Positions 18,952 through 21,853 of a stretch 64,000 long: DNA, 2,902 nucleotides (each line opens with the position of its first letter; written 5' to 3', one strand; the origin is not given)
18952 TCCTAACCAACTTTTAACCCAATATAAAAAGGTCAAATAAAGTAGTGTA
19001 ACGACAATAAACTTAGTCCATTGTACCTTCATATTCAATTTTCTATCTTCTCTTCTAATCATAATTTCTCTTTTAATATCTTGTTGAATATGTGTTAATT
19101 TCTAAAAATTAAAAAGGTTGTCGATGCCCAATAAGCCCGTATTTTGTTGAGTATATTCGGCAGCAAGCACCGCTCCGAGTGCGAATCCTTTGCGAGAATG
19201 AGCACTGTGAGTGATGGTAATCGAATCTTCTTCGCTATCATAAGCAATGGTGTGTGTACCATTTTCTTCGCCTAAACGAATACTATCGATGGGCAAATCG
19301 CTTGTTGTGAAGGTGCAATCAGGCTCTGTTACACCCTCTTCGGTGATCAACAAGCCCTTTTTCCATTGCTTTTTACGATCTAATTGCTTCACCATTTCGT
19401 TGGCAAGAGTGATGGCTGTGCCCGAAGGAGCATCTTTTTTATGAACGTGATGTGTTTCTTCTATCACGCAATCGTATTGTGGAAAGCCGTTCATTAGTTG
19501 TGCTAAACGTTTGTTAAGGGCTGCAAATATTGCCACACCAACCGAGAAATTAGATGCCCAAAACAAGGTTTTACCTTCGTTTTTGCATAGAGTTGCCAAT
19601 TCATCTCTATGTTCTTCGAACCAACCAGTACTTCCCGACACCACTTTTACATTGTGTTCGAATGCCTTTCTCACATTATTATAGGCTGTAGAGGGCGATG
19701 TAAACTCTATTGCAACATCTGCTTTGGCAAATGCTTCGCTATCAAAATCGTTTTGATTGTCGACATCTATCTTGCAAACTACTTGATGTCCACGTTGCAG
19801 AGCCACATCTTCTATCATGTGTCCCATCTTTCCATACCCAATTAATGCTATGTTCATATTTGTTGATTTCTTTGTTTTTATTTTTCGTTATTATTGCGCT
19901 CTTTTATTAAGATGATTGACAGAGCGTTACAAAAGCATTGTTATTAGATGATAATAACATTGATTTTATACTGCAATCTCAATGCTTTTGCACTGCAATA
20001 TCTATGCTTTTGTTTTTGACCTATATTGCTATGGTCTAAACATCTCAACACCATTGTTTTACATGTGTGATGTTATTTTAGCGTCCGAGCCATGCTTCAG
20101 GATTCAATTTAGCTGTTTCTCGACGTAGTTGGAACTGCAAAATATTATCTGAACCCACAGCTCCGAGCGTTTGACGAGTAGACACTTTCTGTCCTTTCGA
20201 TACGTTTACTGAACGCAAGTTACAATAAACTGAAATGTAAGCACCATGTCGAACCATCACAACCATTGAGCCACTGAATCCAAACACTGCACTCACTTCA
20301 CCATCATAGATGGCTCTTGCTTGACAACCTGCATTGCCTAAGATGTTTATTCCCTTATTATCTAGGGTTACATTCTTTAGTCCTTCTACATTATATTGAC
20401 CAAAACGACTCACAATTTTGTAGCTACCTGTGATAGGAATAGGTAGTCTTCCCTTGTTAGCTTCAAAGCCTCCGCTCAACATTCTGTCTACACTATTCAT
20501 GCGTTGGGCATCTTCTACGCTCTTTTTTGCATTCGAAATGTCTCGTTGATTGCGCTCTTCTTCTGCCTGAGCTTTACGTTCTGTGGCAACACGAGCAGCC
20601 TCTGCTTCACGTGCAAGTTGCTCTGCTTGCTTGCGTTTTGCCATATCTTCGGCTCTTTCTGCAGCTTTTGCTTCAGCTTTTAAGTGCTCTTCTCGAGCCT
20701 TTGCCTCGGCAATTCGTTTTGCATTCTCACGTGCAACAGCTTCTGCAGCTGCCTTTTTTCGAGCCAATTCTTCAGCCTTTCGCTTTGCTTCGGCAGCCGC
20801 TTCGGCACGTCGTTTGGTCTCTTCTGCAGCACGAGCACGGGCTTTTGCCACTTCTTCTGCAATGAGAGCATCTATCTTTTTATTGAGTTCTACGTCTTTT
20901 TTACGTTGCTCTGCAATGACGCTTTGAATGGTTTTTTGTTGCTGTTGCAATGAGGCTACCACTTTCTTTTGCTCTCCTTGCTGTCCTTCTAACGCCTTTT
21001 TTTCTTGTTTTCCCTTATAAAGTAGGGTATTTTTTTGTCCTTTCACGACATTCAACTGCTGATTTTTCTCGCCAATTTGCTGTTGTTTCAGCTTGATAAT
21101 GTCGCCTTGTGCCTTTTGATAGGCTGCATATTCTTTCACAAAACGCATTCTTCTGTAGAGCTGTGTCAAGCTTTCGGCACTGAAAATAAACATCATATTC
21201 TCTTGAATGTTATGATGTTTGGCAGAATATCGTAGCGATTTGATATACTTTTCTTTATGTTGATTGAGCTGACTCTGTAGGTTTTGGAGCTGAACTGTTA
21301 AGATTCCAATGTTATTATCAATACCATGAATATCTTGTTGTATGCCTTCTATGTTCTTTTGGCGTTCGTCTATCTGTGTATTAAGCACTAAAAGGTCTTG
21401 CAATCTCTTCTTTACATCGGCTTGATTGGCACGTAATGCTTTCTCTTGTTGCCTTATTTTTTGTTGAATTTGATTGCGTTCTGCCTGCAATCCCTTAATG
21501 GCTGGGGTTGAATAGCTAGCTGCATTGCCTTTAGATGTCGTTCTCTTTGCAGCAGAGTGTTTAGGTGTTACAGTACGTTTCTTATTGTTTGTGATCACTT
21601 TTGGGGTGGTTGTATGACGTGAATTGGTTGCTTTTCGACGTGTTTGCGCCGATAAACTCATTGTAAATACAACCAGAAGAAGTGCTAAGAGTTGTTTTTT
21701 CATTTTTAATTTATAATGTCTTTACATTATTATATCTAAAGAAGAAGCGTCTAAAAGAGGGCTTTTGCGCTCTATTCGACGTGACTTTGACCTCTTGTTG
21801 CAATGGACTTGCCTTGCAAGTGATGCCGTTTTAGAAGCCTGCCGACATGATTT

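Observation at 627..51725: Dispersed family of ~88-bp intergenic blocks built from four 22-bp quasi-palindromic units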

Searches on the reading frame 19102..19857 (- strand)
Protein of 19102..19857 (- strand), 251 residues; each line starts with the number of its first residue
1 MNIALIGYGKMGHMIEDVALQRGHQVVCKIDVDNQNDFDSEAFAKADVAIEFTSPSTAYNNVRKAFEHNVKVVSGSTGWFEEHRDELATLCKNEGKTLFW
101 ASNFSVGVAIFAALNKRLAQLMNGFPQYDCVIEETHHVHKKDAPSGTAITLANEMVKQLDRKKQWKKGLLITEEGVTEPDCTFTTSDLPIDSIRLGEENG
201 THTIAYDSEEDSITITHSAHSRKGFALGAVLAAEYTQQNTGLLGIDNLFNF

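Call 13: search_protein_families(library=pfam, proteins=[window:19102-19857:-])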
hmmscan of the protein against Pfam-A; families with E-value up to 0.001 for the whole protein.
window:19102-19857:- (251 aa): 2 families
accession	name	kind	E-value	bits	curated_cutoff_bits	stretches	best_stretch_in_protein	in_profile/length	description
PF05173.19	DapB_C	-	8.5e-33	113.4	27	1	107-248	1-120/121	Dihydrodipicolinate reductase, C-terminus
PF01113.26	DapB_N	-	4.5e-19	69.2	25.6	1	1-104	1-124/124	Dihydrodipicolinate reductase, N-terminus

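Call 14: find_encoding_contigs(protein=window:19102-19857:-, flank=3000, max_places=6)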
Protein window:19102-19857:- (251 aa): 23 contigs read that carry it; 6 places shown.
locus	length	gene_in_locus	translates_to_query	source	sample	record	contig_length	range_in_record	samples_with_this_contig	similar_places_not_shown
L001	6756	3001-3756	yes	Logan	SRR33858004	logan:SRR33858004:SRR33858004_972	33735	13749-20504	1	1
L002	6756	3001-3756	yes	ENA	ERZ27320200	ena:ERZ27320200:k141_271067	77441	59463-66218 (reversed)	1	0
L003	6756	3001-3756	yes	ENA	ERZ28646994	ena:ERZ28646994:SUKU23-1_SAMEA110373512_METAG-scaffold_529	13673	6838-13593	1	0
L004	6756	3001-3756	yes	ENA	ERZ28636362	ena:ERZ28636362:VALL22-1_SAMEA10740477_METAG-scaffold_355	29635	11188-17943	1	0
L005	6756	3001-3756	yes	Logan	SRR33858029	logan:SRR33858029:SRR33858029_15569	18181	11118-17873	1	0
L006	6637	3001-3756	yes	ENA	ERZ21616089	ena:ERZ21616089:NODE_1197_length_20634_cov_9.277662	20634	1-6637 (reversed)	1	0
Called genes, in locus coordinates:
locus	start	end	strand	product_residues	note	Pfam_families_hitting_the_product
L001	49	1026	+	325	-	PF14125:DUF4292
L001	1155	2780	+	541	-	PF01551:Peptidase_M23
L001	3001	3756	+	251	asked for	PF01113:DapB_N, PF05173:DapB_C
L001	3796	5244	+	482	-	PF10502:Peptidase_S26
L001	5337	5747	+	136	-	PF10502:Peptidase_S26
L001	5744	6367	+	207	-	PF08889:WbqC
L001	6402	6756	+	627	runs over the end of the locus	PF00122:E1-E2_ATPase, PF00702:Hydrolase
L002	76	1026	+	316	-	PF14125:DUF4292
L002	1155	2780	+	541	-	PF01551:Peptidase_M23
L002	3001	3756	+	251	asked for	PF01113:DapB_N, PF05173:DapB_C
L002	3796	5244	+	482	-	PF10502:Peptidase_S26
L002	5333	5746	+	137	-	PF10502:Peptidase_S26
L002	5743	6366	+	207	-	PF08889:WbqC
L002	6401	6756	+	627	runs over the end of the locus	PF00122:E1-E2_ATPase, PF00702:Hydrolase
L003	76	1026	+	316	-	PF14125:DUF4292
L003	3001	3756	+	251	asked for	PF01113:DapB_N, PF05173:DapB_C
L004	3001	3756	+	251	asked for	PF01113:DapB_N, PF05173:DapB_C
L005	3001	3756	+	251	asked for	PF01113:DapB_N, PF05173:DapB_C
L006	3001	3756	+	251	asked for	PF01113:DapB_N, PF05173:DapB_C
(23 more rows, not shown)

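Call 16: find_homologous_proteins(query=window:19102-19857:-, max_evalue=1e-40)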
Query window:19102-19857:- (251 aa): 8000 proteins with E <= 1e-40 among 8000 candidates; the best 120 are listed.
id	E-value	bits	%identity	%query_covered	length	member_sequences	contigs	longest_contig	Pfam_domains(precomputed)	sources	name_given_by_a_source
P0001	2.6e-161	553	97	100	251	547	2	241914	PF01113.27,PF05173.20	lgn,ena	-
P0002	4.6e-118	411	73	100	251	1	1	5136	PF01113.27,PF05173.20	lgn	-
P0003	8.8e-117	407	71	100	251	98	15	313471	PF01113.27,PF05173.20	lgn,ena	-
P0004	5.2e-116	404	70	100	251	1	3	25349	PF01113.27,PF05173.20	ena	-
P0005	4.1e-107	375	66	100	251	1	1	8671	PF01113.27,PF05173.20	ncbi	-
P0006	1.6e-106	373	66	100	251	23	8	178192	PF01113.27,PF05173.20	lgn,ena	-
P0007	2.7e-106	373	67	100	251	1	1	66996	PF01113.27,PF05173.20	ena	-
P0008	4.7e-106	372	66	100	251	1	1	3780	PF01113.27,PF05173.20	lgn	-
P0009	1.0e-105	371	67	100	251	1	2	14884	PF01113.27,PF05173.20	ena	-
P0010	1.1e-105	371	66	100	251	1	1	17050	PF01113.27,PF05173.20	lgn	-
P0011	1.4e-105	370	67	100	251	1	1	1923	PF01113.27,PF05173.20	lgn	-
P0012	1.7e-105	370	67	100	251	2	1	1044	PF01113.27,PF05173.20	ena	-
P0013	2.6e-105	369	67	100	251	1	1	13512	PF01113.27,PF05173.20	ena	-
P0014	2.9e-105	369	67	100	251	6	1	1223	PF01113.27,PF05173.20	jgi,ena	-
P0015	3.4e-105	369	66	100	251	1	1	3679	PF01113.27,PF05173.20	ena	-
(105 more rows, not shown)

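Call 17: find_encoding_contigs(protein=P0003, flank=10000, max_places=2)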
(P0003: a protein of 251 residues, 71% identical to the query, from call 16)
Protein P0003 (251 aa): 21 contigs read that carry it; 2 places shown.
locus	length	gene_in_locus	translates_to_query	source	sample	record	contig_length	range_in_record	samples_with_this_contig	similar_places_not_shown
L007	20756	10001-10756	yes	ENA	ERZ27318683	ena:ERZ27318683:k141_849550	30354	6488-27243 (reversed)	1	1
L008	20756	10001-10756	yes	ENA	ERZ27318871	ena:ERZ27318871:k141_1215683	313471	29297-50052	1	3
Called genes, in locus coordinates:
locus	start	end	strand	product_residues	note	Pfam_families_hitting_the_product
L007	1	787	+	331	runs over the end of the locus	PF01073:3Beta_HSD, PF01370:Epimerase, PF04321:RmlD_sub_bind, PF05368:NmrA, PF07993:NAD_binding_4, PF13460:NAD_binding_10, PF16363:GDP_Man_Dehyd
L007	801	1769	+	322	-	PF14378:PAP2_3, PF01569:PAP2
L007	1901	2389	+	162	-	PF00255:GSHPx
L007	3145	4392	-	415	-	PF16215:DUF4876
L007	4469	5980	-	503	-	PF21012:DUF6850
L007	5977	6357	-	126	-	-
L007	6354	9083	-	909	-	PF13620:CarboxypepD_reg (faint), PF13715:CarbopepD_reg_2, PF07715:Plug, PF00593:TonB_dep_Rec_b-barrel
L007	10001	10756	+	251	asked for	PF01113:DapB_N, PF05173:DapB_C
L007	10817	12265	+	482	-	PF10502:Peptidase_S26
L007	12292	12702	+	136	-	PF10502:Peptidase_S26 (weak)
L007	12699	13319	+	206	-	PF08889:WbqC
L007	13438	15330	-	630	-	PF02784:Orn_Arg_deC_N, PF17810:Arg_decarb_HB, PF17944:Arg_decarbox_C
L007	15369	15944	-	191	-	PF13238:AAA_18, PF01202:SKI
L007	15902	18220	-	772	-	PF01751:Toprim, PF01131:Topoisom_bac, PF13368:Toprim_C_rpt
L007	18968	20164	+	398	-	PF14289:DUF4369, PF00578:AhpC-TSA (faint), PF13905:Thioredoxin_8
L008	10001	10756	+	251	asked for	PF01113:DapB_N, PF05173:DapB_C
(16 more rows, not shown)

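Call 18: find_encoding_contigs(protein=P0004, flank=10000, max_places=2)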
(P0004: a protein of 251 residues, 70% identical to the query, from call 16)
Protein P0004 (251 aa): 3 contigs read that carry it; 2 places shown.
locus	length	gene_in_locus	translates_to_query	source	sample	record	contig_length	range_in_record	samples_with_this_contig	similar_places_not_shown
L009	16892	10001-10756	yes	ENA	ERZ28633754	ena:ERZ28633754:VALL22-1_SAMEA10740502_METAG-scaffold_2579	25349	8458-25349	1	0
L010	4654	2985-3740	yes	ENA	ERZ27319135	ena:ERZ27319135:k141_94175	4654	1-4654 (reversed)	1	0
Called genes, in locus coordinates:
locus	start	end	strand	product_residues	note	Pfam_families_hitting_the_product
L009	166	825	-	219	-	PF14681:UPRTase, PF00156:Pribosyltran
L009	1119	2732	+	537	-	PF01293:PEPCK_ATP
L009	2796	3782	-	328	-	PF00383:dCMP_cyt_deam_1, PF14437:MafB19-deam, PF01872:RibD_C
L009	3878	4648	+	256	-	PF17827:PrmC_N (weak), PF08241:Methyltransf_11 (faint), PF06325:PrmA, PF05175:MTS, PF13847:Methyltransf_31, PF08242:Methyltransf_12 (faint), PF13649:Methyltransf_25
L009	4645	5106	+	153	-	PF02631:RecX_HTH2, PF21981:RecX_HTH3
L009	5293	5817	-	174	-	PF00588:SpoU_methylase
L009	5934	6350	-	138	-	PF02657:SufE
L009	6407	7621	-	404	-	-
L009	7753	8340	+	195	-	PF06414:Zeta_toxin, PF13671:AAA_33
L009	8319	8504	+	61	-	-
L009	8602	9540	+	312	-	PF00535:Glycos_transf_2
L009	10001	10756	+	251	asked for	PF01113:DapB_N, PF05173:DapB_C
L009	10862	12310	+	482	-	PF10502:Peptidase_S26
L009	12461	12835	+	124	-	PF10502:Peptidase_S26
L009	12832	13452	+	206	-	PF08889:WbqC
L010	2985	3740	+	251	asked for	PF01113:DapB_N, PF05173:DapB_C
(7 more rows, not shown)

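Call 19: find_encoding_contigs(protein=P0006, flank=10000, max_places=2)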
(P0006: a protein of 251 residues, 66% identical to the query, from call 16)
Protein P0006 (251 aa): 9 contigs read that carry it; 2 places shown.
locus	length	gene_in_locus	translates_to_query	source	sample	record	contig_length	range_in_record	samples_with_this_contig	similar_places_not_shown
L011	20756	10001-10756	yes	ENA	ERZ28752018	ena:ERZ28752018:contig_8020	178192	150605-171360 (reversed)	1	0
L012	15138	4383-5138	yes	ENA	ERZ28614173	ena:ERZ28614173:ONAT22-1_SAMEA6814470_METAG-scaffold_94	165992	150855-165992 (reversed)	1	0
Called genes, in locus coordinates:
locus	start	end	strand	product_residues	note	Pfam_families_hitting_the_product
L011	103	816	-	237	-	PF00899:ThiF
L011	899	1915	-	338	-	PF01207:Dus, PF01180:DHO_dh (faint)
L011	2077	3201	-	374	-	PF02481:DNA_processg_A, PF17782:WHD_DprA (weak)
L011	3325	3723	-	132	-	PF13279:4HBT_2, PF03061:4HBT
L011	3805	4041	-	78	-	-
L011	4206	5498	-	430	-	PF11013:DUF2851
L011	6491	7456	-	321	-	PF13944:Calycin_like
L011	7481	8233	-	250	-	PF13505:OMP_b-brl (faint), PF13568:OMP_b-brl_2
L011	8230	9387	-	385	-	PF16410:DUF5018 (weak), PF13201:PCMD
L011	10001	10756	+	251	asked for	PF01113:DapB_N, PF05173:DapB_C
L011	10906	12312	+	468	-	PF10502:Peptidase_S26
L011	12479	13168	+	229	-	PF10502:Peptidase_S26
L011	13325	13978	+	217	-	PF08889:WbqC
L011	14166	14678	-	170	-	-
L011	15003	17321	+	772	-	PF01138:RNase_PH, PF03725:RNase_PH_C, PF03726:PNPase, PF01138:RNase_PH, PF00013:KH_1, PF00575:S1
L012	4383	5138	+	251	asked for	PF01113:DapB_N, PF05173:DapB_C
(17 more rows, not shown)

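Call 28: find_related_loci(query=A2, collection=genome_contigs, flank=10000)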
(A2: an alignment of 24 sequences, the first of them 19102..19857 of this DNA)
Query A2 (251 aa) in genome_contigs; peptide patterns used: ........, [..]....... (x = any residue, [..] = any of these).
600 stretches matched a pattern (row limit reached: there are more); 595 encode a relative of the query (tblastn E <= 1e-3); the best 80 are kept; 80 distinct loci.
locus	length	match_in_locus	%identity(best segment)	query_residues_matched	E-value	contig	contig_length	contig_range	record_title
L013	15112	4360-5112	66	1-251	2e-113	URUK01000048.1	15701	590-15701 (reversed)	uncultured Prevotella sp. isolate UMGS1360 genome assembly, contig: NODE_2371_length_15701_cov_8.269462, whole genome sh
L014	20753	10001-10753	65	1-251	5e-112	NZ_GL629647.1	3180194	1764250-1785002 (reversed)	Segatella salivae DSM 15606 SCAFFOLD1, whole genome shotgun sequence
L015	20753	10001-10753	66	1-251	1e-111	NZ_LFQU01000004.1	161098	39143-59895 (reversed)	Xylanibacter rarus strain 109 contig00004, whole genome shotgun sequence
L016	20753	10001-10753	66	1-251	2e-111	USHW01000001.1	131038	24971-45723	uncultured Prevotella sp. isolate UMGS1733 genome assembly, contig: NODE_1_length_131038_cov_12.381675, whole genome sho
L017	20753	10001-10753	65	1-251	3e-111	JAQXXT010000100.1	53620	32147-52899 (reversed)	MAG: Prevotellaceae bacterium isolate SUG1619 k141_200917, whole genome shotgun sequence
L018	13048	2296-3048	64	1-251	1e-108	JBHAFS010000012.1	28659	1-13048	MAG: Prevotella sp. isolate Meta-D_MAG_120 Meta-D__42863, whole genome shotgun sequence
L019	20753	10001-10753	64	1-251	8e-109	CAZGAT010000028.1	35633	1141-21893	MAG TPA_asm: uncultured Prevotella sp. isolate SRP225648_co1_919 genome assembly, contig: NODE_2327_length_35633_cov_13.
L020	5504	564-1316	64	1-251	1e-108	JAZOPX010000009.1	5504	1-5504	MAG: Bacteroidaceae bacterium isolate T1900045570_YK20190264.MAGScoT_cleanbin_000053 SGB_7974_k141_2139598, whole genome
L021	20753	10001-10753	64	1-251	7e-108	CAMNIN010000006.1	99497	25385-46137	MAG: uncultured Prevotellaceae bacterium isolate SRR1206671_bin.22_metaWRAP_v1.3_MAG genome assembly, contig: NODE.175_l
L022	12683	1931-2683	63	1-251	4e-108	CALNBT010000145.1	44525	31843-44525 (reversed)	MAG TPA_asm: uncultured Prevotella sp. isolate SRR1561996_bin.116_CONCOCT_v1.1_MAG genome assembly, contig: ERZ724032.65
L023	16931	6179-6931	64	1-251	3e-108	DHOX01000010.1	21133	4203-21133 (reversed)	MAG TPA_asm: Prevotella sp. UBA5379 UBA5379_contig_9287, whole genome shotgun sequence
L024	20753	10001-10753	65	1-251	1e-107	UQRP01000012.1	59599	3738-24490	uncultured Prevotella sp. isolate UMGS580 genome assembly, contig: NODE_104_length_59599_cov_7.925030, whole genome shot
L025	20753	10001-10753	65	1-251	8e-108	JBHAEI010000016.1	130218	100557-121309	MAG: Prevotella sp. isolate Meta-D_MAG_29 Meta-D__248191, whole genome shotgun sequence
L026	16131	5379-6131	64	1-251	1e-107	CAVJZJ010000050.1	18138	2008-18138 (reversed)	Flexilinea sp. isolate H07658-L1_cleanbin_000001 genome assembly, contig: Spades_H07658-L1_contig_668, whole genome shot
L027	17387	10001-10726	64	1-251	2e-107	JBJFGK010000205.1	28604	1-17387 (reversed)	MAG: Prevotella sp. isolate PUUB45_bin.053 NODE_941_length_28604_cov_6.553540, whole genome shotgun sequence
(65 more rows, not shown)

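Call 34: find_encoding_contigs(protein=P0001, flank=10000, max_places=4)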
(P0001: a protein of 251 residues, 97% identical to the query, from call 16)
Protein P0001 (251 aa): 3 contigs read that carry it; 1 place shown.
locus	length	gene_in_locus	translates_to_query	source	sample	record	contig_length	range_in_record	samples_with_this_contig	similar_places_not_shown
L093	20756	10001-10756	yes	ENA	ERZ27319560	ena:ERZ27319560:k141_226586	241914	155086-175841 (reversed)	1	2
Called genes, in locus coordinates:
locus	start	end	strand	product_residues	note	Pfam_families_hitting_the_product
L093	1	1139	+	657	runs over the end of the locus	PF02518:HATPase_c, PF00204:DNA_gyraseB, PF01751:Toprim, PF00986:DNA_gyraseB_C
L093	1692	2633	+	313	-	PF08531:Bac_rhamnosid_N (weak)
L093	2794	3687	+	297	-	PF12833:HTH_18, PF00165:HTH_AraC (faint)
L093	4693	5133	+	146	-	PF22769:DCD, PF00692:dUTPase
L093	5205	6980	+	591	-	PF12569:NatA_aux_su (faint), PF14559:TPR_19 (faint), PF25062:ARM_TT21_N (faint), PF13429:TPR_15, PF14938:SNAP (weak), PF13181:TPR_8 (weak), PF23914:TPR_CcmH_CycH, PF13431:TPR_17 (weak), +12 more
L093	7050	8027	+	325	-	PF14125:DUF4292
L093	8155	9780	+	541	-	PF01551:Peptidase_M23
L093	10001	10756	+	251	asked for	PF01113:DapB_N, PF05173:DapB_C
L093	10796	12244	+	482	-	PF10502:Peptidase_S26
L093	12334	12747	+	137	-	PF10502:Peptidase_S26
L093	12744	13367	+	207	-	PF08889:WbqC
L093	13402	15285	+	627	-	PF00122:E1-E2_ATPase, PF00702:Hydrolase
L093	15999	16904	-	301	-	-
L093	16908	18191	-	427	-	PF03062:MBOAT, PF13813:MBOAT_2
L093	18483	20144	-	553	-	PF06826:Asp-Al_Ex, PF02080:TrkA_C, PF06826:Asp-Al_Ex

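Call 35: find_encoding_contigs(protein=P0002, flank=10000, max_places=2)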
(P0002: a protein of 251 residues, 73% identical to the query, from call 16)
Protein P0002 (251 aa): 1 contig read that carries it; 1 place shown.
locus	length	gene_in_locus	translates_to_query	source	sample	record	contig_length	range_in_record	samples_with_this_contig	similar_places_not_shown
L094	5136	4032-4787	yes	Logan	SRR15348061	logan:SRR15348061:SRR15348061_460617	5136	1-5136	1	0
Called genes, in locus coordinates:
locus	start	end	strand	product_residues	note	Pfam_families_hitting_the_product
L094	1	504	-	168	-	?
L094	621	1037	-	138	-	PF02657:SufE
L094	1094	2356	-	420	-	PF01136:Peptidase_U32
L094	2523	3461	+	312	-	PF00535:Glycos_transf_2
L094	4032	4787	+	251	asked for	PF01113:DapB_N, PF05173:DapB_C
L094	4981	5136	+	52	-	?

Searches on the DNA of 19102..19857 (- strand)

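Call 46: search_rna_families(sources=[L016, L011, L015, L030, L067, L009, L007], threshold=gathering)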
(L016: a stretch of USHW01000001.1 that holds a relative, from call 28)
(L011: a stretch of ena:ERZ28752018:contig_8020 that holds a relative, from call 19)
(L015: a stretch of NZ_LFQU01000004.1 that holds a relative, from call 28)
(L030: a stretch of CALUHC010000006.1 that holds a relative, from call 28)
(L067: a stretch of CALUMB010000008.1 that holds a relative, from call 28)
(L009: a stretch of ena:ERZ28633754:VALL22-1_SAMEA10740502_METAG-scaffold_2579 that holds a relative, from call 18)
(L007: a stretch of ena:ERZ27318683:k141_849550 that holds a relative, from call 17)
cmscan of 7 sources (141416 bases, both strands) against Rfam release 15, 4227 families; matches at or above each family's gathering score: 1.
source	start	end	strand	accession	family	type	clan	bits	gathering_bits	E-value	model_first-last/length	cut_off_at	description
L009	16842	16892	-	RF00005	tRNA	Gene; tRNA;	CL00001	32.5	29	0.014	22-71/71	5'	tRNA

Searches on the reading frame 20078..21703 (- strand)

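Call 69: search_protein_families(library=pfam, proteins=[window:20078-21703:-], max_evalue=0.00001)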
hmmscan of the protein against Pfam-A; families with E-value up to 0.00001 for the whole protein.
window:20078-21703:- (541 aa): 1 family
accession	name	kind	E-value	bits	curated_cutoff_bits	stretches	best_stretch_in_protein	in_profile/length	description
PF01551.29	Peptidase_M23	-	1.4e-12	48.1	28.7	1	449-535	3-96/96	Peptidase family M23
